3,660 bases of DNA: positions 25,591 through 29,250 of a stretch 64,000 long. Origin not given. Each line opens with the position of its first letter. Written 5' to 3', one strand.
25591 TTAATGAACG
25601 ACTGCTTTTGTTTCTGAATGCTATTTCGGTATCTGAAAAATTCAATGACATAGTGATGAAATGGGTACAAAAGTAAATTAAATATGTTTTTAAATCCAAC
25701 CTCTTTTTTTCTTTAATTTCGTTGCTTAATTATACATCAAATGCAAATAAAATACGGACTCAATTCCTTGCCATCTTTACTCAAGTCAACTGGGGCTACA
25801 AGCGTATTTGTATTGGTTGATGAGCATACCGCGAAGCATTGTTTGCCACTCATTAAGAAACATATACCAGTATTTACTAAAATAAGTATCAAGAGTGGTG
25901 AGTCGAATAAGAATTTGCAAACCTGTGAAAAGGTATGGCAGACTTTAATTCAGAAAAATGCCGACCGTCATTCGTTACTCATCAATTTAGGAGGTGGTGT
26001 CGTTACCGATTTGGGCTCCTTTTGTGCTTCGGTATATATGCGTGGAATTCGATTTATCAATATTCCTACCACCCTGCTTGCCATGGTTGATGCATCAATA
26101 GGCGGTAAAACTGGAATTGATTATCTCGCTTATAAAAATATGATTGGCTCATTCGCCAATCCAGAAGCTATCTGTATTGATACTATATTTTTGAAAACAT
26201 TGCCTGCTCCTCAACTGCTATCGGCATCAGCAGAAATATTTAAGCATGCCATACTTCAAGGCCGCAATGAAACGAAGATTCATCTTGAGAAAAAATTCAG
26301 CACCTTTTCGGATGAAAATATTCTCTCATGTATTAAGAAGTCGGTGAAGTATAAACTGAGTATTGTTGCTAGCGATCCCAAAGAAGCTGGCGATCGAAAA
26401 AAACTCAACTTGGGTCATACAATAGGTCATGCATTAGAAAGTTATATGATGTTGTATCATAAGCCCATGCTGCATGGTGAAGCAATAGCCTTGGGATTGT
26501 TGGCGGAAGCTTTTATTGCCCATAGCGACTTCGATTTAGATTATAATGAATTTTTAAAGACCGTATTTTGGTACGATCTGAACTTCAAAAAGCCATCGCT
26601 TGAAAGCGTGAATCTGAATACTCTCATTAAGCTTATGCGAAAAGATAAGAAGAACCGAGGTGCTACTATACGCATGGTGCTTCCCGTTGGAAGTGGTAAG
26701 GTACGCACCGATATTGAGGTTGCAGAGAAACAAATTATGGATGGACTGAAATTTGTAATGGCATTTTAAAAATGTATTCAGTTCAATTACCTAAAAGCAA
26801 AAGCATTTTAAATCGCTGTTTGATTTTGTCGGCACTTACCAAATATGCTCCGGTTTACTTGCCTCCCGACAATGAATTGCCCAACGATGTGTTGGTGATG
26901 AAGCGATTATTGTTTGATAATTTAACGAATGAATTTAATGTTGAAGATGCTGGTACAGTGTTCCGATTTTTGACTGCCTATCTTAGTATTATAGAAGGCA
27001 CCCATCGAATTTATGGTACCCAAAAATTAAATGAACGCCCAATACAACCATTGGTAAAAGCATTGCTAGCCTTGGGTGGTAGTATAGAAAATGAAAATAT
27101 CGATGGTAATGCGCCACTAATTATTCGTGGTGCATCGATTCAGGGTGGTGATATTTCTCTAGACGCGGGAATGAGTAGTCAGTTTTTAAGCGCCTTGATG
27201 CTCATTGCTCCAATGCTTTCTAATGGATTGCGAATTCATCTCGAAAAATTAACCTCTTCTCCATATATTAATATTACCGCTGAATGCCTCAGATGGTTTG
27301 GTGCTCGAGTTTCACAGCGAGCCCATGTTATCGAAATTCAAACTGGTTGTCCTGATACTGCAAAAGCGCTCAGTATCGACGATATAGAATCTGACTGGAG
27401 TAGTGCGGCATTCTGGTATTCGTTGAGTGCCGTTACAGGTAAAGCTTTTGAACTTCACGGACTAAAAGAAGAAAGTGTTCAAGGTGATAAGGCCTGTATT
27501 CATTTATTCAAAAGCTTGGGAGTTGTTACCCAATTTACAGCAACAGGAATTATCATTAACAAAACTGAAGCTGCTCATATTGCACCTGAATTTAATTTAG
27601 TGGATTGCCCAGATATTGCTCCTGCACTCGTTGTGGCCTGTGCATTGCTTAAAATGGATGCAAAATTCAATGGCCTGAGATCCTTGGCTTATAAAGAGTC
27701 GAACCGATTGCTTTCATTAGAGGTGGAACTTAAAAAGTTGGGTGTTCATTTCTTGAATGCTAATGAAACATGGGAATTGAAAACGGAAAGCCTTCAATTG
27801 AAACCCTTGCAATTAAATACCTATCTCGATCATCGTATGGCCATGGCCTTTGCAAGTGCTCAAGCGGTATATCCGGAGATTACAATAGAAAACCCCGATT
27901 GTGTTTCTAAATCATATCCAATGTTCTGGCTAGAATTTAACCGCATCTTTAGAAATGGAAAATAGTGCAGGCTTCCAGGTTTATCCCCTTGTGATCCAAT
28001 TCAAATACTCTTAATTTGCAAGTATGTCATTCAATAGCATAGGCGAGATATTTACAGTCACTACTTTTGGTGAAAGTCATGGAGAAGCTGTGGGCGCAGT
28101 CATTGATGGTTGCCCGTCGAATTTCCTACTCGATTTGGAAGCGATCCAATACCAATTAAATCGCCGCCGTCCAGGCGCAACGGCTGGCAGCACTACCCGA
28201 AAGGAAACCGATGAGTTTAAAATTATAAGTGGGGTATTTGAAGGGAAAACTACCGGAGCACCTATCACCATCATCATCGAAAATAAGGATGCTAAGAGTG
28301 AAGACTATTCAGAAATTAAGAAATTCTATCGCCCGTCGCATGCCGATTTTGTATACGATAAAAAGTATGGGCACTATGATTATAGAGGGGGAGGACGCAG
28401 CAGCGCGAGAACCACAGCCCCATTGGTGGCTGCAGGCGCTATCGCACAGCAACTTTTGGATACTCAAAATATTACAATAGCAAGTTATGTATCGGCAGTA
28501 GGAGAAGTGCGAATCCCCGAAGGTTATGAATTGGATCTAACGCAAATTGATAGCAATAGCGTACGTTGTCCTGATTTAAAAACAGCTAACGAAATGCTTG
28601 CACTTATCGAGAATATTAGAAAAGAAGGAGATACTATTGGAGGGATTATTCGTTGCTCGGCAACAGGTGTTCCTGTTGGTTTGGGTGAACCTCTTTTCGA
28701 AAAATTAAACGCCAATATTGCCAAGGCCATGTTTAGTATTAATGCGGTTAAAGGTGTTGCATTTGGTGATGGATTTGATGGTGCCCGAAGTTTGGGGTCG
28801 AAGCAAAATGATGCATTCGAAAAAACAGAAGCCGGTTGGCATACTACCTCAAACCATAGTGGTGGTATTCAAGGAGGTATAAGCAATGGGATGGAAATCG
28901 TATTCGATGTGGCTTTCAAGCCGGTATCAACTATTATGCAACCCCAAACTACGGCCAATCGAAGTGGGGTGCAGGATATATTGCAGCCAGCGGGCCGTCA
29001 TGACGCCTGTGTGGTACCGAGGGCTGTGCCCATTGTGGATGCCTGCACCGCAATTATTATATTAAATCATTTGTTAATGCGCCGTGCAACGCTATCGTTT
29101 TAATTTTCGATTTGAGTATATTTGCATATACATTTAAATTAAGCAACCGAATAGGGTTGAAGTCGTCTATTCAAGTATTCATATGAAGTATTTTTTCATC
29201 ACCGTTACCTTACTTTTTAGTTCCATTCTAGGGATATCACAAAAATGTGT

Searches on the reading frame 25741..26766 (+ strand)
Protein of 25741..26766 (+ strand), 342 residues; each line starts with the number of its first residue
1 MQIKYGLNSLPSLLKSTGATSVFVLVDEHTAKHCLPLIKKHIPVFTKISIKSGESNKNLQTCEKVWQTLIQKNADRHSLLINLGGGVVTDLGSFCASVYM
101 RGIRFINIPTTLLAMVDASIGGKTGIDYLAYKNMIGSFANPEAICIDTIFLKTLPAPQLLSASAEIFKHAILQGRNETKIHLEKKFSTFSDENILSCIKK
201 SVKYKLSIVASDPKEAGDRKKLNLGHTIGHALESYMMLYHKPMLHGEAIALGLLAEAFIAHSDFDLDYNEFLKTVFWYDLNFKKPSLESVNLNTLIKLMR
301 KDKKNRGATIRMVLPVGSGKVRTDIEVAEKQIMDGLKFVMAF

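Call 67: search_protein_families(library=ncbifam, proteins=[window:25741-26766:+], max_evalue=1e-10)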
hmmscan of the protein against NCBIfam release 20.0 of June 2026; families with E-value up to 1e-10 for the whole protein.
window:25741-26766:+ (342 aa): 5 families
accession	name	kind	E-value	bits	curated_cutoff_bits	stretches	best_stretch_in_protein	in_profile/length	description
TIGR01357.1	aroB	equivalog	3.2e-94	316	305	1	13-334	16-341/344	3-dehydroquinate synthase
TIGR04425.1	P_lya_rel_AroB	hypoth_equivalog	7.9e-64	215.9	400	1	12-336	18-341/348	AroB-related putative sugar phosphate phospholyase (cyclizing)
NF010627.0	PRK14021.1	equivalog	2.6e-46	158.2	565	1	46-314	239-515/542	bifunctional shikimate kinase/3-dehydroquinate synthase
NF010556.0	PRK13951.1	equivalog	3.2e-44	151.6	560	1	47-333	208-488/492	bifunctional shikimate kinase AroK/3-dehydroquinate synthase AroB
NF004852.0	PRK06203.1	equivalog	4.1e-43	147.8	333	1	46-288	90-337/407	3-dehydroquinate synthase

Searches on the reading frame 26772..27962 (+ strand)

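Call 67: search_protein_families(library=ncbifam, proteins=[window:26772-27962:+], max_evalue=1e-10)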
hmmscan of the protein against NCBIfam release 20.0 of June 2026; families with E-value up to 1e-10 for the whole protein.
window:26772-27962:+ (397 aa): 3 families
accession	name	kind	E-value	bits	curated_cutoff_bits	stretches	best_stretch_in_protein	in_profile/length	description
TIGR01356.1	aroA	equivalog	4.1e-76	256.5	287.25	1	48-393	66-413/415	3-phosphoshikimate 1-carboxyvinyltransferase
NF008816.0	PRK11860.1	equivalog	1.7e-53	181.8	943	1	54-393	89-436/662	bifunctional 3-phosphoshikimate 1-carboxyvinyltransferase/cytidylate kinase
NF011381.1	PRK14806.1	equivalog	1.1e-23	83.4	902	1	55-385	389-719/733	bifunctional prephenate dehydrogenase/3-phosphoshikimate 1-carboxyvinyltransferase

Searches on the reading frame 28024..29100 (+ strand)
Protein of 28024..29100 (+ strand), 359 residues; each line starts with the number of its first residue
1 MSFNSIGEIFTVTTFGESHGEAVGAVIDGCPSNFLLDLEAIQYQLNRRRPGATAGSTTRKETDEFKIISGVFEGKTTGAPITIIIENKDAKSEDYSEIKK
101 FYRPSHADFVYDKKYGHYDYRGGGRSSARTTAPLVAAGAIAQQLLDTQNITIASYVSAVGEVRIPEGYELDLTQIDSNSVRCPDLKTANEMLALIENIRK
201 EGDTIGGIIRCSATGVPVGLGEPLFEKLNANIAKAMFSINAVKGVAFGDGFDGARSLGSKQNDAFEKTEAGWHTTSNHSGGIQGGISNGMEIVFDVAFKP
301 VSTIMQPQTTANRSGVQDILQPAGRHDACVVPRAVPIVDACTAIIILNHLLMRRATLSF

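Call 67: search_protein_families(library=ncbifam, proteins=[window:28024-29100:+], max_evalue=1e-10)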
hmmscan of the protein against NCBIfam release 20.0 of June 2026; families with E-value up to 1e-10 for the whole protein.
window:28024-29100:+ (359 aa): 3 families
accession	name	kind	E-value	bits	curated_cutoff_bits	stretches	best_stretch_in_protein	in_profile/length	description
NF003793.1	PRK05382.1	equivalog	1.2e-138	461.6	321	1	12-351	2-343/344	chorismate synthase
TIGR00033.1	aroC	equivalog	1.7e-136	454.8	212.2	1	10-354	1-348/351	chorismate synthase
NF009113.0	PRK12463.1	equivalog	3.1e-58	197.6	799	1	13-345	4-359/390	chorismate synthase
